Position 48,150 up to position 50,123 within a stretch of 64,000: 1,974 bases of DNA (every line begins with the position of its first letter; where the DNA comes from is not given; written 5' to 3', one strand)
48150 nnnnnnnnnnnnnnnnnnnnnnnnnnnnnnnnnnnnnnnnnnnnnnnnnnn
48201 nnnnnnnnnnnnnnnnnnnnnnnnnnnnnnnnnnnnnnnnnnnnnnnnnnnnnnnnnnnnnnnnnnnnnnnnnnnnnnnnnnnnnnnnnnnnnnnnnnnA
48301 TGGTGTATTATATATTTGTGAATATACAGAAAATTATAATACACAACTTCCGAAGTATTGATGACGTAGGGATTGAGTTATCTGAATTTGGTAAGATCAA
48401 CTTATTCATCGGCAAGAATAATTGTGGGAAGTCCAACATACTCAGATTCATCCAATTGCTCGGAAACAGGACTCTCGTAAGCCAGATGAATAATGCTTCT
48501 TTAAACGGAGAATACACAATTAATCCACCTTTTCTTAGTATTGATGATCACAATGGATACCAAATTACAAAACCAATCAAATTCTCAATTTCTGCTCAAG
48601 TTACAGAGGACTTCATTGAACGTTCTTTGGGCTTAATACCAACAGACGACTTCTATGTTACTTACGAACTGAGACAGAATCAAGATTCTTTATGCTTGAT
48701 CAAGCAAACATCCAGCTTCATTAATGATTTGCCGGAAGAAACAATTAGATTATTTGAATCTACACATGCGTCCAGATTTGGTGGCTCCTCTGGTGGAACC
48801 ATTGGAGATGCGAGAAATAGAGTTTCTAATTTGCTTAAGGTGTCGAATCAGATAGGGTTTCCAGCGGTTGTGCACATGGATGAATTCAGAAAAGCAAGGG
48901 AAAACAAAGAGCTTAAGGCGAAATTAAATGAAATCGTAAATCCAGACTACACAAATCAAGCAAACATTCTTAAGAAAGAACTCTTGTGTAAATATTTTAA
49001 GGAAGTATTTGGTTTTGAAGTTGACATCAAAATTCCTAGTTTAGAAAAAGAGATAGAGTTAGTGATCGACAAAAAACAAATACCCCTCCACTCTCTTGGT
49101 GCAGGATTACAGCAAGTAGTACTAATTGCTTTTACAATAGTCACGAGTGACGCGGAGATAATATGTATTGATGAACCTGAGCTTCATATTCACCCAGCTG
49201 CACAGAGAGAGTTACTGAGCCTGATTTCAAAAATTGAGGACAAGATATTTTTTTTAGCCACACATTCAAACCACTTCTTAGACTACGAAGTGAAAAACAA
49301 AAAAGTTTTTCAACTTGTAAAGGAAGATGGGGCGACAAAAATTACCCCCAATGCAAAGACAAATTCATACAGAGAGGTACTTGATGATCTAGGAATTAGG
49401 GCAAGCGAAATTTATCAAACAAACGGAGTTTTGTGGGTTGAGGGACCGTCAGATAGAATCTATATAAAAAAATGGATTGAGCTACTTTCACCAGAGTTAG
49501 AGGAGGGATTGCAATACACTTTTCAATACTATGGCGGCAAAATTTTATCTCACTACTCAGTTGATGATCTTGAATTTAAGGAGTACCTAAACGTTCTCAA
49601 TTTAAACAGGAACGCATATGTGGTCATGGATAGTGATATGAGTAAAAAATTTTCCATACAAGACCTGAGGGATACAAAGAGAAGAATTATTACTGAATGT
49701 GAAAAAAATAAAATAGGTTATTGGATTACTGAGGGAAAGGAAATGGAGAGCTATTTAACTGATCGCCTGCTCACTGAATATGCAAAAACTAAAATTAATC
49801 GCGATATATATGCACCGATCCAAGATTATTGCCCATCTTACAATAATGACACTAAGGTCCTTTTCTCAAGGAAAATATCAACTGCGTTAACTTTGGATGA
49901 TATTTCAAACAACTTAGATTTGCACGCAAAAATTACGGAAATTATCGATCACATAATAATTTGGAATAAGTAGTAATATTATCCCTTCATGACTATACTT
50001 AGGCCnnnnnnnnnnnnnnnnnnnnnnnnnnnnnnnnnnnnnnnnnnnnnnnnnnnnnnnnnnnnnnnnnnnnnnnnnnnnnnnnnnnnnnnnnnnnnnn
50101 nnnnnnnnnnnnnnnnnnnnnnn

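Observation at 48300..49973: Standalone OLD-family ATPase-Toprim nuclease (class 1 OLD / GajA-like) without a partner helicase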

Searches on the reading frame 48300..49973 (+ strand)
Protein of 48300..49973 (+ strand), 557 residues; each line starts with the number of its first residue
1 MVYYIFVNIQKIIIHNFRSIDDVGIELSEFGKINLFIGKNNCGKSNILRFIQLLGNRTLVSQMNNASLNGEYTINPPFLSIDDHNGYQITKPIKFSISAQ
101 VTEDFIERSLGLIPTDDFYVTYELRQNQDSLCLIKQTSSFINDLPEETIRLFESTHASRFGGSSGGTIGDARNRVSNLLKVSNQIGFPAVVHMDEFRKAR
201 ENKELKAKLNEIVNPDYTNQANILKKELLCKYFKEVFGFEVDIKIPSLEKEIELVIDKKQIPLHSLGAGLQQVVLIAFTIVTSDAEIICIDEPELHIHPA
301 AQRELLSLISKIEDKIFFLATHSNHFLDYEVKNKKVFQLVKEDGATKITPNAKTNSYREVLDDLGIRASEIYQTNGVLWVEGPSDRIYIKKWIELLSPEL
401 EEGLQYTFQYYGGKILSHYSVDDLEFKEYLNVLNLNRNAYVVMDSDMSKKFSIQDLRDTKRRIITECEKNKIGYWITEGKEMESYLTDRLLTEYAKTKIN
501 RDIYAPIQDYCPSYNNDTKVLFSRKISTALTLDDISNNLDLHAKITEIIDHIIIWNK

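Call 3: search_protein_families(library=pfam, proteins=[window:48300-49973:+], max_evalue=0.01)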
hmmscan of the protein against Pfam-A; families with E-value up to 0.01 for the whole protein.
window:48300-49973:+ (557 aa): 7 families
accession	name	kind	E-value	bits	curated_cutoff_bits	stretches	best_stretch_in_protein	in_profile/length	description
PF13175.12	AAA_15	-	1.6e-23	84.4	32.1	2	201-326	245-373/374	AAA ATPase domain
PF13304.12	AAA_21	-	4.4e-17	63.5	27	1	33-328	1-304/304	AAA domain, putative AbiEii toxin, Type IV TA system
PF13476.12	AAA_23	-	2.4e-06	28.8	27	1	11-219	1-177/201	AAA domain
PF02463.25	SMC_N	-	2.2e-05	24.4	40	1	9-58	2-52/220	RecF/RecN/SMC N terminal domain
PF00005.33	ABC_tran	-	0.0025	18.8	25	0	222-293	79-135/137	ABC transporter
PF20469.4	OLD-like_TOPRIM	-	0.0037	18.2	23.2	0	375-446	4-67/67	Overcoming lysogenization defect protein-like, TOPRIM domain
PF13166.12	AAA_13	-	0.0087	15.2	36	1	16-68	1-53/713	AAA domain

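Call 4: search_protein_families(library=padloc, proteins=[window:48300-49973:+], max_evalue=0.01)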
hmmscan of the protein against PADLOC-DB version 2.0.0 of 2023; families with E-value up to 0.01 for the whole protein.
window:48300-49973:+ (557 aa): 126 families (the best 25 are shown)
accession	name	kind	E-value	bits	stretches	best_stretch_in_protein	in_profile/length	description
PDLC02979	AriA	-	2.2e-28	98.1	2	197-327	237-373/373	-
PDLC00066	GajA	-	3.6e-23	79.9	2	285-454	279-441/567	AAA ATPase domain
PDLC03878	NsnB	-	7.1e-23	79.9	1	9-328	2-282/345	-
PDLC02336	AbiLi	-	5.5e-22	76.8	2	256-329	217-295/340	AbiLi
PDLC02358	Old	-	6.7e-22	76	2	8-84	3-76/578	Old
PDLC04135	mad3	-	1.1e-21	75.8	1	9-362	2-361/374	mads_3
PDLC00070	GajA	-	5.4e-21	72.8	2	243-485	240-488/596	AAA ATPase domain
PDLC02915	ATPase-Toprim_I-B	-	1.2e-20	71.9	2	256-386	221-360/623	-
PDLC04608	PDC-M38A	-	8.2e-20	69.8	1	8-333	4-322/367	-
PDLC02981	AriAB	-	2.4e-19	67.5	2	279-402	323-458/694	-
PDLC04175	HEC-01A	-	7.1e-19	66.1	2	8-142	5-113/363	-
PDLC02980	AriA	-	9.3e-19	66.5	1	33-328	1-304/304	-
PDLC00102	GajA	-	4.6e-18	63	2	246-547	249-527/532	AAA ATPase domain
PDLC00075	GajA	-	8.8e-18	62.1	1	272-401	255-383/536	AAA ATPase domain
PDLC00271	PtuA1|PtuA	-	1.9e-17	61.9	2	287-356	281-349/421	AAA ATPase domain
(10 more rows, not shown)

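Call 5: search_protein_families(library=ncbifam, proteins=[window:48300-49973:+], max_evalue=0.01)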
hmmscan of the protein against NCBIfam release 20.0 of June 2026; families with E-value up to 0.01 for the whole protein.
window:48300-49973:+ (557 aa): 36 families (the best 25 are shown)
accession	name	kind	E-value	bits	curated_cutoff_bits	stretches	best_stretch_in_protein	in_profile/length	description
NF038234.1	retron_eff_Eco8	equivalog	7.1e-16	58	250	2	8-58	2-50/679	retron Eco8 family effector endonuclease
NF047739.1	antiphage_MADS3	equivalog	1.2e-13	51.1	420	2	9-127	2-117/427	methylation-associated defense system AAA family ATPase MAD3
NF041760.1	PtuA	equivalog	5.7e-12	45.3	500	2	287-358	379-454/524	retron Ec78 anti-phage system effector ATPase PtuA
TIGR00972.1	3a0107s01c2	equivalog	1.1e-07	31.5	343.2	1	255-325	134-204/248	phosphate ABC transporter ATP-binding protein PstB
TIGR02673.1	FtsE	equivalog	2.1e-06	27.6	264.85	1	251-339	124-210/214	cell division ATP-binding protein FtsE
NF008409.0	PRK11231.1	equivalog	2.1e-06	27.3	375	0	262-314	135-186/255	Fe(3+) dicitrate ABC transporter ATP-binding protein FecE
TIGR04520.1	ECF_ATPase_1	equivalog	4.9e-06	26.2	315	1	245-373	117-242/269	energy-coupling factor transporter ATPase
NF000169.2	ABCF_Sal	exception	6.6e-06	25.1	725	1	231-361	96-219/542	Sal family ABC-F type ribosomal protection protein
TIGR03608.1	L_ocin_972_ABC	subfamily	2e-05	24.2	254.85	1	250-325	120-195/206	putative bacteriocin export ABC transporter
TIGR00611.2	recf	equivalog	4.7e-05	22.7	172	1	9-56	1-46/339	DNA replication/repair protein RecF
NF052485.1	sider_ATP_EitC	equivalog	0.00011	21.8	485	0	255-313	128-185/251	siderophore ABC transporter ATP-binding protein EitC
NF040873.1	AztA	equivalog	0.00015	21.4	220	1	261-323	115-178/191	zinc ABC transporter ATP-binding protein AztA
NF010167.0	PRK13648.1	subfamily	0.00031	20.2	241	1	248-316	126-192/269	energy-coupling factor transporter ATPase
NF000355.4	ribo_prot_ABC_F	equivalog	0.00038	19.5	380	1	17-329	15-179/499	ribosomal protection-like ABC-F family protein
TIGR04521.1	ECF_ATPase_2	equivalog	0.0004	19.6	330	1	263-323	142-204/279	energy-coupling factor transporter ATPase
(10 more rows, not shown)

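Call 6: search_solved_structures(query=window:48300-49973:+, max_evalue=1, show_alignments=3)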
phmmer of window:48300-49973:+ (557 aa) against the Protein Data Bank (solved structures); distinct sequences matched with E-value up to 1: 56.
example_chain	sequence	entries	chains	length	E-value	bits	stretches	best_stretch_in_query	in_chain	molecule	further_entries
6p74_A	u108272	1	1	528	5.6e-08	34.9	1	259-363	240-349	Putative ATP-dependent endonuclease of the OLD family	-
4hlu_D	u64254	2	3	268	1.1e-05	27.3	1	262-328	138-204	Energy-coupling factor transporter ATP-binding protein EcfA | Energy-coupling factor transporter ATP-binding protein EcfA1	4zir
23or_B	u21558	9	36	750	3.3e-05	25.7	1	8-53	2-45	Retron Eco8 OLD nuclease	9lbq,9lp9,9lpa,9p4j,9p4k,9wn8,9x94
9e8z_C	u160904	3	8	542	9.4e-05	24.2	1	285-332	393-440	Retron Ec83 probable ATPase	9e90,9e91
3qkt_A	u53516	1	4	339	0.00026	22.8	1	9-51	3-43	DNA double-strand break repair rad50 ATPase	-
4nci_A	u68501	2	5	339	0.0003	22.6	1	9-51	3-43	DNA double-strand break repair Rad50 ATPase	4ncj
3qku_A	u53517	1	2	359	0.00036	22.3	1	9-51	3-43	DNA double-strand break repair rad50 ATPase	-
8v45_A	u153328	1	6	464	0.00044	22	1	180-325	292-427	AriA antitoxin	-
8ux9_B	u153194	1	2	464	0.00044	22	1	180-325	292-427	AriA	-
4nck_A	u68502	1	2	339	0.00048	21.9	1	9-51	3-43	DNA double-strand break repair Rad50 ATPase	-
4nch_A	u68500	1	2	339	0.00072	21.3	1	9-51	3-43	DNA double-strand break repair Rad50 ATPase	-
8v46_A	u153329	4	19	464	0.0011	20.7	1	180-325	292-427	AriA antitoxin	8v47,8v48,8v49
8idb_A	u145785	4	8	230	0.0017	20.1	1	247-329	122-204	Cell division ATP-binding protein FtsE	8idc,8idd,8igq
4yms_J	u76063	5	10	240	0.0028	19.4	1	251-361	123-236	ABC-type polar amino acid transport system, ATPase component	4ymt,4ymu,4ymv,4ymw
8jia_A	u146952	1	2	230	0.0044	18.7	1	247-329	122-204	Cell division ATP-binding protein FtsE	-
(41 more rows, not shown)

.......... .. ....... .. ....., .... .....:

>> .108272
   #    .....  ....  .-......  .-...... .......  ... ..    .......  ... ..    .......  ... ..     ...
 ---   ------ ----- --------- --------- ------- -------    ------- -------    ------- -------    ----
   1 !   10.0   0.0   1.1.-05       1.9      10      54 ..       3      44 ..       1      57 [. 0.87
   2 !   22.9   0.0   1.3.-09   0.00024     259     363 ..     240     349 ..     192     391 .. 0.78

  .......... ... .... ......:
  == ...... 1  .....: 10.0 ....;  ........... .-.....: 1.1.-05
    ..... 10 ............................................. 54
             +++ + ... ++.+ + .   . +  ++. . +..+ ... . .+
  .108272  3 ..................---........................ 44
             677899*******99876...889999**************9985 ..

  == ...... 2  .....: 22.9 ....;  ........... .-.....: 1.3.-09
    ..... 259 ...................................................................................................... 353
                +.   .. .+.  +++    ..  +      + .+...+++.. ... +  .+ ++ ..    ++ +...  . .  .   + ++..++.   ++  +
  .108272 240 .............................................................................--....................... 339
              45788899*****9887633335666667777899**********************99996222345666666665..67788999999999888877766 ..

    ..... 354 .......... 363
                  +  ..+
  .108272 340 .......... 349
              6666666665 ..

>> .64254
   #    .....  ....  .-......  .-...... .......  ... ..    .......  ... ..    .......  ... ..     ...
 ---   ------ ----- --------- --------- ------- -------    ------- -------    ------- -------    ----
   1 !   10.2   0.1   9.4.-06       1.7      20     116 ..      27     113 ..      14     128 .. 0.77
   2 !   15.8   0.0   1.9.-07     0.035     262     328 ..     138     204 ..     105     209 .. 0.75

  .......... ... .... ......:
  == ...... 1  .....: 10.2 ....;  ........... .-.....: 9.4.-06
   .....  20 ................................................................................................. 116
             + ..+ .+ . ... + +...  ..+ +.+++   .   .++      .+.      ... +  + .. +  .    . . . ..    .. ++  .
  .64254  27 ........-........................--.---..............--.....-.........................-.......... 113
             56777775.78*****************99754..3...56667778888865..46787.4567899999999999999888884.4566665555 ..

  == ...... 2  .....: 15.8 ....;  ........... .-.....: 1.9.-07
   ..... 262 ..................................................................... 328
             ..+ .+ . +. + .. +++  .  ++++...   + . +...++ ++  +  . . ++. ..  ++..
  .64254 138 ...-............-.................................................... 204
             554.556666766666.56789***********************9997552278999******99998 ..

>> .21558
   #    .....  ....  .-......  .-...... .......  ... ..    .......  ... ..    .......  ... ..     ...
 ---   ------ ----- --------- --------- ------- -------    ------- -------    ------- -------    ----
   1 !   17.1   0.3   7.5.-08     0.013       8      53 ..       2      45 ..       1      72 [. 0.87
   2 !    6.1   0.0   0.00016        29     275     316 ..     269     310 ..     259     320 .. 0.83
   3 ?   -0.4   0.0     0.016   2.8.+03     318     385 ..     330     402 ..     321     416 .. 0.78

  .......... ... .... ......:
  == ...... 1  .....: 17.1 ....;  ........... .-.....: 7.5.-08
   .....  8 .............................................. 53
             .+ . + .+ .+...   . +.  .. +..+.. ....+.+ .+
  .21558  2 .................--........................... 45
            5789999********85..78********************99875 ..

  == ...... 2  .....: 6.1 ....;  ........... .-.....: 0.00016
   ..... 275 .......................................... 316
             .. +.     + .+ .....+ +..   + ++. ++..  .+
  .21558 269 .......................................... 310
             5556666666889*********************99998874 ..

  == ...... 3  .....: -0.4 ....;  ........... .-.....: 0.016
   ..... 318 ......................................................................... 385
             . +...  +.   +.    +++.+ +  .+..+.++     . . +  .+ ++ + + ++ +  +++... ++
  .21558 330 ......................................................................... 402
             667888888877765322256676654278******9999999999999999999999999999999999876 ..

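Call 7: find_homologous_proteins(query=window:48300-49973:+, max_evalue=0.00001)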
Query window:48300-49973:+ (557 aa): 917 proteins with E <= 0.00001 among 8000 candidates; the best 120 are listed.
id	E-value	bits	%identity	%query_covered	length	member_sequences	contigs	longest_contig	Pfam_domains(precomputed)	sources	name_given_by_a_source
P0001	0.0e+0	1248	100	100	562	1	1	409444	PF13175.13,PF13476.13,PF02463.26,PF13304.13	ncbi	-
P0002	1.5e-218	745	61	99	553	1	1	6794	PF13175.13,PF13476.13,PF02463.26,PF13304.13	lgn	-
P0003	2.2e-218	744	61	99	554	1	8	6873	PF13175.13,PF13476.13,PF02463.26,PF13304.13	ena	-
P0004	4.2e-215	733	59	99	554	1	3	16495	PF13175.13,PF13476.13,PF02463.26,PF13304.13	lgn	-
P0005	5.4e-210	716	60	99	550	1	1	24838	PF13175.13,PF02463.26,PF13304.13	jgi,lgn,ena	-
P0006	8.5e-178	610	50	99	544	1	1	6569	PF13175.13,PF02463.26,PF13304.13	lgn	-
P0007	1.2e-176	606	50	98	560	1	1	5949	PF13175.13,PF02463.26,PF13304.13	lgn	-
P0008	2.2e-174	599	51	99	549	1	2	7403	PF13175.13,PF13476.13,PF02463.26,PF13304.13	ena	-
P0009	1.7e-170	586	51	99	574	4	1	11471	PF13175.13,PF02463.26,PF13304.13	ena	-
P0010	2.0e-170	586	51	99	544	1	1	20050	PF13175.13,PF02463.26,PF13304.13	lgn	-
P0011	7.8e-168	577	51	98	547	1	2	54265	PF13175.13,PF13476.13,PF02463.26,PF13304.13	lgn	-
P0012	1.7e-167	576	50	99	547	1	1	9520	PF13175.13,PF02463.26,PF13304.13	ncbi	-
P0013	8.8e-165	567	50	98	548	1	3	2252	PF13175.13,PF02463.26,PF13304.13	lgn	-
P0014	3.7e-162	559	48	99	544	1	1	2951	PF11398.15,PF13175.13,PF02463.26,PF13304.13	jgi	-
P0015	2.8e-153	529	50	97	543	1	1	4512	PF13175.13,PF02463.26,PF13304.13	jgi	-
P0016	3.3e-147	509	45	99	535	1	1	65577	PF13175.13,PF02463.26,PF13304.13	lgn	-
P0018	9.8e-135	468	42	97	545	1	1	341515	PF13175.13,PF13476.13,PF02463.26,PF13304.13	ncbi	-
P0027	8.0e-123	429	39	98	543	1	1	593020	PF13175.13,PF13476.13,PF02463.26,PF13304.13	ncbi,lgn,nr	ncbi:MAG: AAA family ATPase [Patescibacteria group bacterium]|nr:AAA family ATPase [Patescibacteria 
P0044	1.0e-70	257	31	99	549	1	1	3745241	PF13175.13,PF13304.13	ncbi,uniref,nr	ncbi:ATP-binding protein [Tamlana sp. s12]|uniref:ATP-dependent nuclease n=1 Tax=Tamlana sp. s12 Tax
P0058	1.3e-67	247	31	98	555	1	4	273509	PF13175.13,PF13476.13,PF02463.26,PF13304.13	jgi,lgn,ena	jgi:predicted ATP-dependent endonuclease of OLD family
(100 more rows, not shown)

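Call 11: find_encoding_contigs(protein=P0001, flank=10000, max_places=3)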
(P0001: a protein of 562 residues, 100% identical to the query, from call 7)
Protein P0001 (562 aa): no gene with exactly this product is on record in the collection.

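Call 12: find_encoding_contigs(protein=P0005, flank=8000, max_places=3)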
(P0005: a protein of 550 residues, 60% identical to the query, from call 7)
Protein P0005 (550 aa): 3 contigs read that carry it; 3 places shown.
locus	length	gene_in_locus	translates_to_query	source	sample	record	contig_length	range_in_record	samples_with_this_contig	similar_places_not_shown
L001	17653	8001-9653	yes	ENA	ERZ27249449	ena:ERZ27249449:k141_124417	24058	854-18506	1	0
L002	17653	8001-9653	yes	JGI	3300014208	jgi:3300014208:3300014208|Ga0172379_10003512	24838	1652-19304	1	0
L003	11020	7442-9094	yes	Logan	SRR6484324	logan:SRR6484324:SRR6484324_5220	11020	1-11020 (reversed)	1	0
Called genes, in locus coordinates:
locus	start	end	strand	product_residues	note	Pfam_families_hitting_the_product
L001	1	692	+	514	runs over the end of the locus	?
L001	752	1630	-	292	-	-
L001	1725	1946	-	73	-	-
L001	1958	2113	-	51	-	-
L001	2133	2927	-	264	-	-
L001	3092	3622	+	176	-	-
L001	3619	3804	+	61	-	PF12728:HTH_17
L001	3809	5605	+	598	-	PF01555:N6_N4_Mtase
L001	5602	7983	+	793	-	PF00270:DEAD (weak), PF04851:ResIII, PF18766:SWI2_SNF2 (weak)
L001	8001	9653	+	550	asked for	PF02463:SMC_N (weak), PF13175:AAA_15, PF13304:AAA_21 (weak), PF13175:AAA_15, PF13304:AAA_21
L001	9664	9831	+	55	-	-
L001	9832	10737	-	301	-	PF00565:SNase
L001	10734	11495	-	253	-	-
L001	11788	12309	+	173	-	PF13828:DUF4190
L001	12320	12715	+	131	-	-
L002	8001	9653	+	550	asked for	PF02463:SMC_N (weak), PF13175:AAA_15, PF13304:AAA_21 (weak), PF13175:AAA_15, PF13304:AAA_21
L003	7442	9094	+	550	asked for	PF02463:SMC_N (weak), PF13175:AAA_15, PF13304:AAA_21 (weak), PF13175:AAA_15, PF13304:AAA_21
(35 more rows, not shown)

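Call 13: find_encoding_contigs(protein=P0011, flank=8000, max_places=3)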
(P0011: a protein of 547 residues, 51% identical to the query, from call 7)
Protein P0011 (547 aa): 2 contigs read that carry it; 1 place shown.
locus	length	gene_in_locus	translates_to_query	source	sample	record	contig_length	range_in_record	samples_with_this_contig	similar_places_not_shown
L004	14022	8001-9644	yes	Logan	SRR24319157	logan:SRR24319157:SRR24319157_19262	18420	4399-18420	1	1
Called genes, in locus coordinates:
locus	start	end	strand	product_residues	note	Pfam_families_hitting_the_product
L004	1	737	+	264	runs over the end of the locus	PF00456:Transketolase_N, PF13292:DXP_synthase_N (weak), PF02775:TPP_enzyme_C (weak)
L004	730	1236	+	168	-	PF02779:Transket_pyr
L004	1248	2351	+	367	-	PF00155:Aminotran_1_2, PF01041:DegT_DnrJ_EryC1, PF00266:Aminotran_5 (weak), PF01053:Cys_Met_Meta_PP (weak)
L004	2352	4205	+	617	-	PF13727:CoA_binding_3, PF01073:3Beta_HSD, PF01370:Epimerase, PF02719:Polysacc_synt_2, PF04321:RmlD_sub_bind, PF16363:GDP_Man_Dehyd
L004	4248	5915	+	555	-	PF01471:PG_binding_1 (faint)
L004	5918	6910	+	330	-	PF01565:FAD_binding_4, PF02873:MurB_C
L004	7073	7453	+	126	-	PF02482:Ribosomal_S30AE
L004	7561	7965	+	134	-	PF12587:DUF3761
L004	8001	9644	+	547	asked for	PF02463:SMC_N, PF13175:AAA_15, PF13476:AAA_23 (weak), PF13304:AAA_21, PF13175:AAA_15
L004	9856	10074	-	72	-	-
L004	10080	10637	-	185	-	PF00574:CLP_protease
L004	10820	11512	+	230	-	PF09360:zf-CDGSH, PF06902:Fer4_19, PF09360:zf-CDGSH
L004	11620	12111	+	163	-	-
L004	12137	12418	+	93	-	-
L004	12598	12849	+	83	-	-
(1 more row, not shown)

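Call 14: find_encoding_contigs(protein=P0016, flank=8000, max_places=3)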
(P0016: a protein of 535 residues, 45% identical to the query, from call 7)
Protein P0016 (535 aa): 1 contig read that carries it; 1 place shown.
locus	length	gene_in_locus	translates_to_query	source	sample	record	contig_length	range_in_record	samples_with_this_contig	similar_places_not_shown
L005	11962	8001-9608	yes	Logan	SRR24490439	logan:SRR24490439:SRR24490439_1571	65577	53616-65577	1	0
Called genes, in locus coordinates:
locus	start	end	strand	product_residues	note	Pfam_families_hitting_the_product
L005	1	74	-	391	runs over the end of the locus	PF01757:Acyl_transf_3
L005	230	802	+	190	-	-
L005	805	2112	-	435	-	PF25021:TEN_NHL, PF18962:Por_Secre_tail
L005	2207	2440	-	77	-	-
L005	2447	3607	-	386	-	PF03190:Thioredox_DsbH, PF00085:Thioredoxin, PF13899:Thioredoxin_7, PF13098:Thioredoxin_2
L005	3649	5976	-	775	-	PF13431:TPR_17 (faint), PF13181:TPR_8 (faint), PF13428:TPR_14 (faint), PF13432:TPR_16 (faint), PF13414:TPR_11, PF14559:TPR_19, PF00515:TPR_1 (weak), PF07719:TPR_2 (weak)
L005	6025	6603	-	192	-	PF00625:Guanylate_kin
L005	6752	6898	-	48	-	PF13366:PDDEXK_3 (weak)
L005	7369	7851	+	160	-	-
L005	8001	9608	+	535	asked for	PF02463:SMC_N (weak), PF13175:AAA_15, PF13304:AAA_21, PF13175:AAA_15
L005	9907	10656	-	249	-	-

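Call 18: search_protein_families(library=phrogs, proteins=[window:48300-49973:+], max_evalue=0.01)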
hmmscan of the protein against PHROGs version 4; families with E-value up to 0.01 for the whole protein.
window:48300-49973:+ (557 aa): 12 families
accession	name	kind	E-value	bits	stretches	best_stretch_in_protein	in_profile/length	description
phrog_4747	-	unknown function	6.7e-27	95.8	2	262-496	302-552/610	-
phrog_9802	-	unknown function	1e-17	65.3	2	224-364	243-360/438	-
phrog_8323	-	unknown function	2.6e-16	60.3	1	7-347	49-385/623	-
phrog_7507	-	unknown function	5.7e-13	50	2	198-330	316-453/483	-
phrog_3940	-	unknown function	2.1e-11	44.3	2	231-542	186-485/537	-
phrog_21420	-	unknown function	1e-08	35.1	1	235-327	470-570/654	-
phrog_8066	-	unknown function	2.9e-07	30.7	1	256-349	353-450/522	-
phrog_1499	-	unknown function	3e-06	27.8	1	7-89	3-80/427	-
phrog_19212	-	unknown function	1.8e-05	24.5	1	8-50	2-44/550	-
phrog_293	-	moron, auxiliary metabolic gene and host takeover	0.00056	19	0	263-328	266-333/1058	ABC transporter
phrog_77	-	DNA, RNA and nucleotide metabolism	0.002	17.7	1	8-49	297-338/967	SbcC-like subunit of palindrome specific endonuclease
phrog_13167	-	unknown function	0.004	17.1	0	284-331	337-385/477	-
